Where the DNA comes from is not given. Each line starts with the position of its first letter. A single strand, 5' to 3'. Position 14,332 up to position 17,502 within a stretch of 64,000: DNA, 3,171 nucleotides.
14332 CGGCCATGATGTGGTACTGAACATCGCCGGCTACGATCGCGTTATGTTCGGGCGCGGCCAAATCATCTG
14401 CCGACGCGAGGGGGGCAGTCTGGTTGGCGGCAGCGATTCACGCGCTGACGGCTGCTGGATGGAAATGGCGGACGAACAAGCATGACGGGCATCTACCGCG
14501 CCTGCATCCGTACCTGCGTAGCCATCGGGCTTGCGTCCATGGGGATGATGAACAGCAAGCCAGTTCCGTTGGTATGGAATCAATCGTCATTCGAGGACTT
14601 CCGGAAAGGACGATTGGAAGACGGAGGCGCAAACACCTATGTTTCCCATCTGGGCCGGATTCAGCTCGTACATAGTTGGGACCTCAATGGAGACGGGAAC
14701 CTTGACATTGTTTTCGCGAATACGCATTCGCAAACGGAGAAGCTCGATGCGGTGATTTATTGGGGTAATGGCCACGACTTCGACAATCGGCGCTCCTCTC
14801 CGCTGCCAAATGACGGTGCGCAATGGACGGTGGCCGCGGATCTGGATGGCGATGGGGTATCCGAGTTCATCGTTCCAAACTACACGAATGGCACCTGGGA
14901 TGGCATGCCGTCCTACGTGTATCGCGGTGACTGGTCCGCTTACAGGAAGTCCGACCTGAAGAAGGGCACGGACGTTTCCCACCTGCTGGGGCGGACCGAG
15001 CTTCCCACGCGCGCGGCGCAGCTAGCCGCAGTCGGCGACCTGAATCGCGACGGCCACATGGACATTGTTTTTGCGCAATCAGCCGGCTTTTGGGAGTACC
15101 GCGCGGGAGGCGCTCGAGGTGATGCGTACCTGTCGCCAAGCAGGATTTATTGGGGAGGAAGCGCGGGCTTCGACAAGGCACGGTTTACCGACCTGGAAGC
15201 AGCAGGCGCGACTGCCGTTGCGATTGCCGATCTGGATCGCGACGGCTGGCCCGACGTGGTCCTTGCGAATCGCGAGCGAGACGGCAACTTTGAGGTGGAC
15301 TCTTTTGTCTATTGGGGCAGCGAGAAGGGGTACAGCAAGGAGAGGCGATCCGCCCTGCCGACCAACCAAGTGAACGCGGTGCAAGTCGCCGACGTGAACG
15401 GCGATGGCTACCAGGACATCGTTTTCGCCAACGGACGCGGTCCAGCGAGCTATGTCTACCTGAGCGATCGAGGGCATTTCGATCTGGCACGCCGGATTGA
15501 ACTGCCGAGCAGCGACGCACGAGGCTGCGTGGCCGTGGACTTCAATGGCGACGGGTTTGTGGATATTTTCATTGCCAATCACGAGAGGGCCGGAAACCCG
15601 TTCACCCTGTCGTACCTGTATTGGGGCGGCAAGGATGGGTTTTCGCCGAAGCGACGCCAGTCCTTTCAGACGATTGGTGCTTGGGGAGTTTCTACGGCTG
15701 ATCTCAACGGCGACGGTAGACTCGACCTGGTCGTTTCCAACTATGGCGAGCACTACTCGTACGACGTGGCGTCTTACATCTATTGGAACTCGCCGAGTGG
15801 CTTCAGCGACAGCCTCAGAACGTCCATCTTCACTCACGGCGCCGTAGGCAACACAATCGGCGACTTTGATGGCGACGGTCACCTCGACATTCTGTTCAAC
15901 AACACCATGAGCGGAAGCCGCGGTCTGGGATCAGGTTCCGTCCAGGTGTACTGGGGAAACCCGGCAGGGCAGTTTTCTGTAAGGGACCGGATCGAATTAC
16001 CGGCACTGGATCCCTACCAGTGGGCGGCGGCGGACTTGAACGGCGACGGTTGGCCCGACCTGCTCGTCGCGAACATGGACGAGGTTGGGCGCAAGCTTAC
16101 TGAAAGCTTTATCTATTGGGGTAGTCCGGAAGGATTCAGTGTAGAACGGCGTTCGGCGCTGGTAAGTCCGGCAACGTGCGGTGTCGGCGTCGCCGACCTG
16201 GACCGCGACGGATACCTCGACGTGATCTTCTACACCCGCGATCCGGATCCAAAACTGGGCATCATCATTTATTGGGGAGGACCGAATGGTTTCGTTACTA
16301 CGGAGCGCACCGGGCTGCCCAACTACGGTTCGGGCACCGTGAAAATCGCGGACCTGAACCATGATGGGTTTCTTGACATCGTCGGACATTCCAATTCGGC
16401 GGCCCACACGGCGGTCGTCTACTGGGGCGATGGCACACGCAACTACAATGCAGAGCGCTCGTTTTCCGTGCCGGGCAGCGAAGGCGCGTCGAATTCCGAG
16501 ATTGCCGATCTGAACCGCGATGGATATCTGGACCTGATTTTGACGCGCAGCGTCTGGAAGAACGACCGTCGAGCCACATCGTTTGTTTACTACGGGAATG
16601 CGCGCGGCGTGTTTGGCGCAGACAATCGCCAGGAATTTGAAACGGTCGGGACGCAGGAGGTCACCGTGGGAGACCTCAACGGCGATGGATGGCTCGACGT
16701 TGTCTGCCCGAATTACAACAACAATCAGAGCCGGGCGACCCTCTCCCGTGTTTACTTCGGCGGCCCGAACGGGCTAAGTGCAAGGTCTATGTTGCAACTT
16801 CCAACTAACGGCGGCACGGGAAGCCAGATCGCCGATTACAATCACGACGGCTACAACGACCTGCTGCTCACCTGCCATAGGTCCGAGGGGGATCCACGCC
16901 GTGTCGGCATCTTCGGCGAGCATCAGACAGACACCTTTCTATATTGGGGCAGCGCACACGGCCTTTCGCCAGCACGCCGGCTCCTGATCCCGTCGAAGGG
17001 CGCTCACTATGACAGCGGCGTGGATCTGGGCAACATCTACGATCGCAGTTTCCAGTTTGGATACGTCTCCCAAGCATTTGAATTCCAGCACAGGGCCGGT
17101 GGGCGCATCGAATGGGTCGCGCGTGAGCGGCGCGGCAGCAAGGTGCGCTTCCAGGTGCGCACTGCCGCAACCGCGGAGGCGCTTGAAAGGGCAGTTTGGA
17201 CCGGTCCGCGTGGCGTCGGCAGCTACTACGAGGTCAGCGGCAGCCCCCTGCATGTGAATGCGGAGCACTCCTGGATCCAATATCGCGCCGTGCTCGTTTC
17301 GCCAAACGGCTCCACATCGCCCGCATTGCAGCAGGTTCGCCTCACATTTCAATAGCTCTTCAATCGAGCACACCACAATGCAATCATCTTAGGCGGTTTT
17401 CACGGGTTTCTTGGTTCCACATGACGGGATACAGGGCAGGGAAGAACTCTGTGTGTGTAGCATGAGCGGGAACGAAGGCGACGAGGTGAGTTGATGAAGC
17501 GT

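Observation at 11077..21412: Tightly coupled six-gene array joining cytoplasmic enzymes to two giant propeller proteins (aldolase, QW-toroid, GGT, 14x FG-GAP, Tat-NHL-Ig, TauE)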

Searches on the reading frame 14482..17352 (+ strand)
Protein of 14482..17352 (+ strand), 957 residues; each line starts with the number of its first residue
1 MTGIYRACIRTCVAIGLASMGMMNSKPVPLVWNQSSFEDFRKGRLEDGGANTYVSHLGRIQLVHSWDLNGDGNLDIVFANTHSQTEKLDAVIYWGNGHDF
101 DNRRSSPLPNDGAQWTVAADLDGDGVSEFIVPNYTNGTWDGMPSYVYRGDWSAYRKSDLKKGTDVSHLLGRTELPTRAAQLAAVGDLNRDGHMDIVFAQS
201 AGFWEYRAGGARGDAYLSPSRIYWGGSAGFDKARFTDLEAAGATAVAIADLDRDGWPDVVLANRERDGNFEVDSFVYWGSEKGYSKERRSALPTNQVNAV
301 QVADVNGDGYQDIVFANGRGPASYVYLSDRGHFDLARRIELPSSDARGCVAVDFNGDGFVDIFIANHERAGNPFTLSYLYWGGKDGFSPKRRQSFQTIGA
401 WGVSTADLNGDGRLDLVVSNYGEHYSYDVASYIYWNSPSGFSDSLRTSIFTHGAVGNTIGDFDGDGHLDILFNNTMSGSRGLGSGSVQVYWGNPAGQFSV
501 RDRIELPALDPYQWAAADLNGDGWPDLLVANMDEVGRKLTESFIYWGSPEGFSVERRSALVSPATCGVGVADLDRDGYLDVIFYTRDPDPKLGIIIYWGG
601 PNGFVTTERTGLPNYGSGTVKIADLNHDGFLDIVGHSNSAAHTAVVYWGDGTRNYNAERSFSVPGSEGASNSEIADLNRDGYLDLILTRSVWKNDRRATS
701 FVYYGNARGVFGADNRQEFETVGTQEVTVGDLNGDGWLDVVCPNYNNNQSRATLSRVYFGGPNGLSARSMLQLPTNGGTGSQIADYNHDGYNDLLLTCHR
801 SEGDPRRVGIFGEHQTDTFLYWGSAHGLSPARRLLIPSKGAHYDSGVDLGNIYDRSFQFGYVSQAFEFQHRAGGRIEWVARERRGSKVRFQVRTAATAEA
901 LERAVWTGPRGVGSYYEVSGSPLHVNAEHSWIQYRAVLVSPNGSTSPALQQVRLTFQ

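Call 10: search_protein_families(library=pfam, proteins=[window:14482-17352:+], max_evalue=0.01)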
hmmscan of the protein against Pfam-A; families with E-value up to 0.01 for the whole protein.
window:14482-17352:+ (957 aa): 4 families
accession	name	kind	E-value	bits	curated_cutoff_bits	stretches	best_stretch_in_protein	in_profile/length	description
PF13517.12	FG-GAP_3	-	3.1e-75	249.1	26.9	11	353-418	1-61/61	FG-GAP-like repeat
PF01839.29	FG-GAP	-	1.1e-55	185.2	22.1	6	401-434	3-37/37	FG-GAP repeat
PF12256.14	TcdB_toxin_midN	-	5e-09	36.1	24.8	0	293-319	22-49/181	Insecticide toxin TcdB middle/N-terminal region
PF14779.12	BBS1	-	0.0046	16.9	27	0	298-319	17-38/254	Ciliary BBSome complex subunit 1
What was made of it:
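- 14482..17355 (+): FG-GAP950: an exported protein of 14 FG-GAP blades plus a C-terminal beta-sandwich. Pfam (call 10).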

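Call 11: search_protein_families(library=ncbifam, proteins=[window:14482-17352:+], max_evalue=0.001)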
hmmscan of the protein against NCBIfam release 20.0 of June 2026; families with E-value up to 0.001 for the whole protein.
window:14482-17352:+ (957 aa): 3 families
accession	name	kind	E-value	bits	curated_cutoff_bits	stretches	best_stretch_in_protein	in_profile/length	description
NF047539.1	XAC2610_fam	domain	1.1e-30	105.9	35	0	300-323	1-24/89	XAC2610-related protein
NF040734.1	CC-COOH_SaoC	equivalog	8.8e-07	28.8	80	0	63-132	50-117/148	Cys-Cys-COOH (seleno)protein SaoC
NF052323.1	T9SSA_dep_M6i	equivalog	0.00015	19.9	600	0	279-369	768-859/1043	T9SS-dependent M6-like inactivated metalloprotease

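Call 12: find_related_loci(query=window:14482-17352:+, collection=genome_contigs, flank=10000)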
Query window:14482-17352:+ (957 aa) in genome_contigs; peptide patterns used: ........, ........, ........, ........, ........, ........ (x = any residue, [..] = any of these).
41 stretches matched a pattern; 20 encode a relative of the query (tblastn E <= 1e-3); 20 distinct loci.
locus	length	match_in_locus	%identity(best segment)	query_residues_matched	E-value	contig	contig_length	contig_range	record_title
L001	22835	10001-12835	55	10-957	0e+0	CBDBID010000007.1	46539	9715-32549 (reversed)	MAG: Acidobacteriota bacterium isolate e7d1a751-8736-478f-8aec-59b9d2f3719b genome assembly, contig: contig_7, whole gen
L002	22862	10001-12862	42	8-957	0e+0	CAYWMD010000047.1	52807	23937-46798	MAG TPA_asm: uncultured Bifidobacteriaceae bacterium isolate SRP292972_co2_226 genome assembly, contig: NODE_535_length_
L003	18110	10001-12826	44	17-957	0e+0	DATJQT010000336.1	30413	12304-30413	MAG TPA_asm: Candidatus Baltobacteraceae bacterium isolate SMAG_U14948 k141_536389, whole genome shotgun sequence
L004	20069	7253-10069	44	27-957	0e+0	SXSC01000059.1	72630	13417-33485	MAG: Opitutaceae bacterium isolate F1-140-MAGs074 F1-140__c99182, whole genome shotgun sequence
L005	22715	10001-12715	34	29-954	8e-128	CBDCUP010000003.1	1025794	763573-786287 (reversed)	MAG: Acidobacteriota bacterium isolate 16872849-4fb5-44c6-903f-51e044fd3cdf genome assembly, contig: contig_3, whole gen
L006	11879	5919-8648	34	34-957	1e-150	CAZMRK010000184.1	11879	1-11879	MAG TPA_asm: uncultured Solibacteraceae bacterium isolate binchicken_co84_469 genome assembly, contig: k141_2288887, who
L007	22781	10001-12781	28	31-957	1e-83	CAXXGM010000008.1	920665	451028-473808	MAG: Prolixibacteraceae bacterium isolate 74b81337-1c5f-4d61-b3f6-82e288d0e1f7 genome assembly, contig: contig_8, whole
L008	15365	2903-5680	28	6-957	1e-81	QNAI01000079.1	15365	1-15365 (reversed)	MAG: Verrucomicrobia bacterium isolate B12_G4 B12_Guay4_scaffold_02862, whole genome shotgun sequence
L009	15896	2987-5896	27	12-954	3e-81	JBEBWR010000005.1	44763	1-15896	MAG: Chthoniobacter flavus isolate T2.bin.293 NODE_2336_length_44763_cov_6.638409, whole genome shotgun sequence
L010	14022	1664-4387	27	37-952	1e-76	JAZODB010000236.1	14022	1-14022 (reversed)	MAG: Eubacteriales bacterium isolate T1900044752_TS20190418.MAGScoT_cleanbin_000145 SGB_2251_k141_3555107, whole genome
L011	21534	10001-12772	28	9-954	6e-78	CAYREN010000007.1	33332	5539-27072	MAG TPA_asm: uncultured Roseivirgaceae bacterium isolate SRP128015_co3_43 genome assembly, contig: NODE_1063_length_3333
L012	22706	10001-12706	31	31-955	5e-85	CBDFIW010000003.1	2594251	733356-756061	MAG: Bryobacterales bacterium isolate a16c973b-f436-4e7a-b46b-e4efcddd1fd4 genome assembly, contig: contig_3, whole geno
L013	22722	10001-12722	33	1-957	2e-110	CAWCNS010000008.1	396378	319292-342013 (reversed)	MAG: Calditrichia bacterium isolate MFD03804.bin.1.257 genome assembly, contig: contig_26096, whole genome shotgun seque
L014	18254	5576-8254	28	32-956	4e-78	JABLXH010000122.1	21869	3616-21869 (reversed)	MAG: Armatimonadota bacterium isolate Ch33 contig122, whole genome shotgun sequence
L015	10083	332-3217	28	17-952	5e-52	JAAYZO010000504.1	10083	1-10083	MAG: Lentisphaerae bacterium isolate AS06rmzACSIP_321 301891_AS06, whole genome shotgun sequence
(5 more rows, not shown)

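Call 15: search_protein_families(library=pfam, proteins=[L013:3480-4439:+, L011:19320-20273:+, L003:4166-7126:+, L013:19599-21146:+, L002:12862-14559:+, L002:14602-16125:+, L013:8137-9894:+, L007:17497-19167:+, L011:8443-9864:+, L005:6627-8345:+], max_evalue=0.001)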
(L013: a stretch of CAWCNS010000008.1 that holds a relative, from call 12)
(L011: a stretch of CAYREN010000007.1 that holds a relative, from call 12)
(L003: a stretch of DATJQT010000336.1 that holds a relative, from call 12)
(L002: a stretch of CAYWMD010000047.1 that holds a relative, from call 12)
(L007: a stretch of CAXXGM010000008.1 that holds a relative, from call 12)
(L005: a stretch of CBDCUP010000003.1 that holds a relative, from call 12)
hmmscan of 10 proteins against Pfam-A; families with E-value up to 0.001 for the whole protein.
L013:3480-4439:+ (320 aa): 1 family
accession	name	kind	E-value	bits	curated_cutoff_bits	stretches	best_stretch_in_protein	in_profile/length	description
PF00701.28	DHDPS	-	3.3e-44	151.2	22.1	1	16-306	2-288/289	Dihydrodipicolinate synthetase family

L011:19320-20273:+ (318 aa): 1 family
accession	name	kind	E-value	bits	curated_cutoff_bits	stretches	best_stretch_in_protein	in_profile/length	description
PF00248.27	Aldo_ket_red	-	1.9e-44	152.3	24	1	27-298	13-289/291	Aldo/keto reductase family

L003:4166-7126:+ (987 aa): 5 families
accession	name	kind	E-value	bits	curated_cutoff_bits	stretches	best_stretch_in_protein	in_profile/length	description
PF00593.30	TonB_dep_Rec_b-barrel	-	2.5e-25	90.7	27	1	446-953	8-436/436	TonB dependent receptor-like, beta-barrel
PF14905.12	OMP_b-brl_3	-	4.9e-15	55.9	27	1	590-966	79-386/408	Outer membrane protein beta-barrel family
PF07715.20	Plug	-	8.7e-12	45.9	23.9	1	139-250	2-106/107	TonB-dependent Receptor Plug Domain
PF13620.12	CarboxypepD_reg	-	1.3e-11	45.1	32.3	1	37-114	1-82/82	Carboxypeptidase regulatory-like domain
PF13715.12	CarbopepD_reg_2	-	1.7e-10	41.2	32.2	1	40-120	3-83/88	CarboxypepD_reg-like domain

L013:19599-21146:+ (516 aa): 1 family
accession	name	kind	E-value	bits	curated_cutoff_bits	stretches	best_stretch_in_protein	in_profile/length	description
PF00474.23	SSF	-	1.7e-39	136.3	22.8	1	38-439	1-404/406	Sodium:solute symporter family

L002:12862-14559:+ (566 aa): 2 families
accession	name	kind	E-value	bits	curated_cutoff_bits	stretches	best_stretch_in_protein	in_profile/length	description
PF13229.12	Beta_helix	-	1.3e-17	64.3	25.9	2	308-469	9-148/158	Right handed beta helix region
PF05048.19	NosD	-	3.6e-08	33.5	23.6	1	260-410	22-154/212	Periplasmic copper-binding protein (NosD)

L002:14602-16125:+ (508 aa): 0 families

L013:8137-9894:+ (586 aa): 5 families
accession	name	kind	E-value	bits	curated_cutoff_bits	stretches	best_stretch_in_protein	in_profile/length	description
PF09423.15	PhoD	-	1e-26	94.3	27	1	296-529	15-296/343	PhoD-like phosphatase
PF25077.1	DUF7800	-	6.3e-11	42.7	27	1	180-266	3-82/89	Domain of unknown function (DUF7800)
PF16655.11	PhoD_N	-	1.6e-07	32.2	30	1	184-259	2-82/90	PhoD-like phosphatase, N-terminal domain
PF00149.33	Metallophos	-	3.8e-05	24.6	21.5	1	289-494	13-184/191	Calcineurin-like phosphoesterase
PF13431.12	TPR_17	-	0.00012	22.6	24.4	1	105-137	1-33/34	Tetratricopeptide repeat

L007:17497-19167:+ (557 aa): 1 family
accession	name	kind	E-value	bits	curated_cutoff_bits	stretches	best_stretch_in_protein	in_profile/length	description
PF04734.18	Ceramidase_alk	-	2.4e-08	33.5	32.1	1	8-165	76-230/509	Neutral/alkaline non-lysosomal ceramidase, N-terminal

L011:8443-9864:+ (474 aa): 2 families
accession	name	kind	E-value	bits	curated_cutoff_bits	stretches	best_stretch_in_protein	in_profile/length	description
PF13088.12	BNR_2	-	9.5e-09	35.4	31.4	1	182-416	85-252/277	BNR repeat-like domain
PF02012.26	BNR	-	0.00025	21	27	0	338-347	2-11/12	BNR/Asp-box repeat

L005:6627-8345:+ (573 aa): 0 families

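Call 17: search_solved_structures(query=window:14482-17352:+, max_evalue=0.001)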
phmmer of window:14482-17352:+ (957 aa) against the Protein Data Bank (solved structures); distinct sequences matched with E-value up to 0.001: 1.
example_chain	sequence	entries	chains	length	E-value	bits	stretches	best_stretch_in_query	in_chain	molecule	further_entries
9etn_A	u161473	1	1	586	1.3e-06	30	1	298-430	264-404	Cartilage acidic protein 1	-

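Call 43: find_homologous_proteins(query=window:14482-17352:+, max_evalue=1e-20)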
Query window:14482-17352:+ (957 aa): 2625 proteins with E <= 1e-20 among 8000 candidates; the best 120 are listed.
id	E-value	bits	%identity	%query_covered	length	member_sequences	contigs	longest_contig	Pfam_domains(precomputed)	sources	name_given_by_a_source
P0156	0.0e+0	1592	72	98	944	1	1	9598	PF01839.30,PF13517.13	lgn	-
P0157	0.0e+0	1561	70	100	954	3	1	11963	PF01839.30,PF16743.11,PF13517.13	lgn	-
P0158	0.0e+0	1548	68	100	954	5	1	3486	PF01839.30,PF12256.15,PF16743.11,PF13517.13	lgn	-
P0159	0.0e+0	1546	70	99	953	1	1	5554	PF01839.30,PF12256.15,PF16743.11,PF13517.13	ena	-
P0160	0.0e+0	1526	70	97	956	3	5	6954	PF01839.30,PF12256.15,PF16743.11,PF13517.13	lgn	-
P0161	0.0e+0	1519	70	97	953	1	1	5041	PF01839.30,PF12256.15,PF13517.13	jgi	jgi:hypothetical protein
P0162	0.0e+0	1302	61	99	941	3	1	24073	PF01839.30,PF16743.11,PF13517.13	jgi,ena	-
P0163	0.0e+0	1294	60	100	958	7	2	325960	PF01839.30,PF13517.13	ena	-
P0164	0.0e+0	1222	58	97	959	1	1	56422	PF01839.30,PF12256.15,PF13517.13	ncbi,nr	ncbi:MAG: VCBS repeat-containing protein [Acidobacteria bacterium]|nr:VCBS repeat-containing protein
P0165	0.0e+0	1214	58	97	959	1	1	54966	PF01839.30,PF13517.13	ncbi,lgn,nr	ncbi:MAG: VCBS repeat-containing protein [Armatimonadota bacterium]|nr:VCBS repeat-containing protei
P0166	0.0e+0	1212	58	97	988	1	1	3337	PF01839.30,PF12256.15,PF13517.13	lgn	-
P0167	0.0e+0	1198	59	98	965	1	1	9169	PF01839.30,PF12256.15,PF16743.11,PF13517.13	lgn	-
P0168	0.0e+0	1198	59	98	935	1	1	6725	PF01839.30,PF13517.13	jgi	jgi:hypothetical protein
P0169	0.0e+0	1194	57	97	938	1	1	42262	PF01839.30,PF12256.15,PF16743.11,PF13517.13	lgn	-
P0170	0.0e+0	1193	57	99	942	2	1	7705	PF01839.30,PF13517.13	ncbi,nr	ncbi:MAG: VCBS repeat-containing protein [Planctomycetes bacterium]|nr:VCBS repeat-containing protei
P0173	0.0e+0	1180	57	97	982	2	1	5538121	PF01839.30,PF12256.15,PF00404.25,PF13517.13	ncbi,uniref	ncbi:FG-GAP repeat domain-containing protein [Fontivita pretiosa]|uniref:FG-GAP repeat domain-contai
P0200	0.0e+0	1127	54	99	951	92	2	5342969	PF01839.30,PF13517.13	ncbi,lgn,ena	-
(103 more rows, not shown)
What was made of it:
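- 14482..17355 (+): Family of more than 2600 proteins of 940-970 aa (call 43).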

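Call 44: find_encoding_contigs(protein=P0163, flank=10000, max_places=2)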
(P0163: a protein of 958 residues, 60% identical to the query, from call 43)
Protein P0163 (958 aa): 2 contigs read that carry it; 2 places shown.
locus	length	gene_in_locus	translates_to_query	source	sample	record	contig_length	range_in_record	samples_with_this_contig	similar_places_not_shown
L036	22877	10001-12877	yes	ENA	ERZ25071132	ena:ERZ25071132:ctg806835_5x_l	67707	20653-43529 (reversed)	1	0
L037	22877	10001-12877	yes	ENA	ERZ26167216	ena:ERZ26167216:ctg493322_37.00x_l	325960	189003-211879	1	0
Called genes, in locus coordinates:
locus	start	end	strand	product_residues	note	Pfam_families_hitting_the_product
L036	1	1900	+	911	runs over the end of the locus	PF16371:MetallophosN, PF01011:PQQ (faint), PF13360:PQQ_2, PF23727:Beta-prop_FAM234A_B (faint), PF13570:Beta-prop_ACSF4 (faint), PF13360:PQQ_2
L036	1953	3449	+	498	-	PF00890:FAD_binding_2 (weak), PF01266:DAO (faint), PF12831:FAD_oxidored, PF13450:NAD_binding_8 (weak)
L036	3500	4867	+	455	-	PF00884:Sulfatase, PF01663:Phosphodiest, PF16347:SGSH_C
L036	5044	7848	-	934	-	PF01839:FG-GAP (faint), PF13517:FG-GAP_3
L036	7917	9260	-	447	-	PF01134:GIDA, PF01266:DAO (faint)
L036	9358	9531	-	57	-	-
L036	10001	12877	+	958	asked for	PF01839:FG-GAP (faint), PF13517:FG-GAP_3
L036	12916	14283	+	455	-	-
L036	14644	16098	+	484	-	PF01946:Thi4 (faint), PF07992:Pyr_redox_2 (faint), PF00890:FAD_binding_2 (faint), PF01266:DAO (faint), PF12831:FAD_oxidored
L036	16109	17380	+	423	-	PF00890:FAD_binding_2 (faint), PF01266:DAO (faint), PF12831:FAD_oxidored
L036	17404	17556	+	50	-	PF12831:FAD_oxidored (weak)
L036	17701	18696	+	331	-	-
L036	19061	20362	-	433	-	PF01408:GFO_IDH_MocA, PF19051:GFO_IDH_MocA_C2, PF22725:GFO_IDH_MocA_C3 (weak), PF19051:GFO_IDH_MocA_C2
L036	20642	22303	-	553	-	PF01134:GIDA (weak), PF12831:FAD_oxidored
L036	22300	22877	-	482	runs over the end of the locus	-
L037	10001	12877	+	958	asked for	PF01839:FG-GAP (faint), PF13517:FG-GAP_3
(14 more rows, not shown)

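Call 45: find_encoding_contigs(protein=P0173, flank=10000, max_places=1)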
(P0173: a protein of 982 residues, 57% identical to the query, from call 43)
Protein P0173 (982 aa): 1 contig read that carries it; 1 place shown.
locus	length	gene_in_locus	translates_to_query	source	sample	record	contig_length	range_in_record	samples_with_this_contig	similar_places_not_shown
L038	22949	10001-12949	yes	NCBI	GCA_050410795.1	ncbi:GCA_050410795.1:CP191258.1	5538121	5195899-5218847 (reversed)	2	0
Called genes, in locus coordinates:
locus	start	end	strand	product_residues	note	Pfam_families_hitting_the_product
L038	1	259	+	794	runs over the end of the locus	PF00403:HMA (faint), PF00122:E1-E2_ATPase, PF00702:Hydrolase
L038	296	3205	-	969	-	-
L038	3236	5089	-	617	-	PF00474:SSF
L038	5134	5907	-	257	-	PF05721:PhyH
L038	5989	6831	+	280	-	PF03328:HpcH_HpaI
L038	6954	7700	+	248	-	PF01182:Glucosamine_iso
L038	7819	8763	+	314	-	PF00389:2-Hacid_dh, PF02826:2-Hacid_dh_C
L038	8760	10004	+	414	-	PF07221:GlcNAc_2-epim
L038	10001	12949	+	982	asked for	PF00404:Dockerin_1 (faint), PF01839:FG-GAP (faint), PF12256:TcdB_toxin_midN (faint), PF13517:FG-GAP_3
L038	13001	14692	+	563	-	-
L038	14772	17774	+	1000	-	PF22847:Glyco_hydro_43_rel (faint), PF00251:Glyco_hydro_32N (faint)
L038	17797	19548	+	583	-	-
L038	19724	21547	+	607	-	-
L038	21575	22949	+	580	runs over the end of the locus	-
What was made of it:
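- Closest known: Sugar-acid end pathways: GarL/GarR. Same: In Fontivita, a true GlcNAc_2-epim gene lies in the HpcH-led gene run directly upstream of the FG-GAP gene (call 45).
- The FG-GAP and HpcH link reappears in a different phylum (call 45).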

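Call 46: find_encoding_contigs(protein=P0200, flank=10000, max_places=1)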
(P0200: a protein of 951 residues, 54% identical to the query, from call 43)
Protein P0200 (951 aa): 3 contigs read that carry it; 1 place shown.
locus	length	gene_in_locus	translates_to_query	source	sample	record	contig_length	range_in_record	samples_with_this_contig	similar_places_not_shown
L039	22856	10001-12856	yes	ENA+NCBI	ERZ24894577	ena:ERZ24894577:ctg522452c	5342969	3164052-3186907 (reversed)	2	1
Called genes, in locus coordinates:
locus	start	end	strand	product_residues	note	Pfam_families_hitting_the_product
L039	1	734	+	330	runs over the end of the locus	PF07584:BatA, PF00092:VWA, PF13519:VWA_2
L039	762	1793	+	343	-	PF00092:VWA, PF13519:VWA_2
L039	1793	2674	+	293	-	PF12895:ANAPC3 (faint), PF13174:TPR_6 (faint), PF13414:TPR_11, PF13432:TPR_16, PF24575:TPR_Slam (weak), PF14559:TPR_19, PF00515:TPR_1, PF07719:TPR_2, +7 more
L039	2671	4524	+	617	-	PF13584:BatD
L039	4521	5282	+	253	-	PF07719:TPR_2 (faint), PF13432:TPR_16, PF00515:TPR_1 (weak)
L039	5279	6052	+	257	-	-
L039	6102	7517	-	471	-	PF00884:Sulfatase, PF01663:Phosphodiest (faint), PF16347:SGSH_C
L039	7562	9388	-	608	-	-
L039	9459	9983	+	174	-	PF22741:PTP-NADK, PF04273:BLH_phosphatase, PF22785:Tc-R-P (weak)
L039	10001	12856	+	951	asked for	PF01839:FG-GAP (faint), PF13517:FG-GAP_3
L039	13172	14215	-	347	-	PF04909:Amidohydro_2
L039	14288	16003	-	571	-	PF02369:Big_1 (faint), PF13715:CarbopepD_reg_2 (faint), PF17802:SpaA (faint), PF24025:Ig_DR_A0283-like (faint), PF00775:Dioxygenase_C (faint), PF13620:CarboxypepD_reg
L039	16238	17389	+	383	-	PF00155:Aminotran_1_2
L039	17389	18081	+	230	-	PF13500:AAA_26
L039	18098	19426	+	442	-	PF00202:Aminotran_3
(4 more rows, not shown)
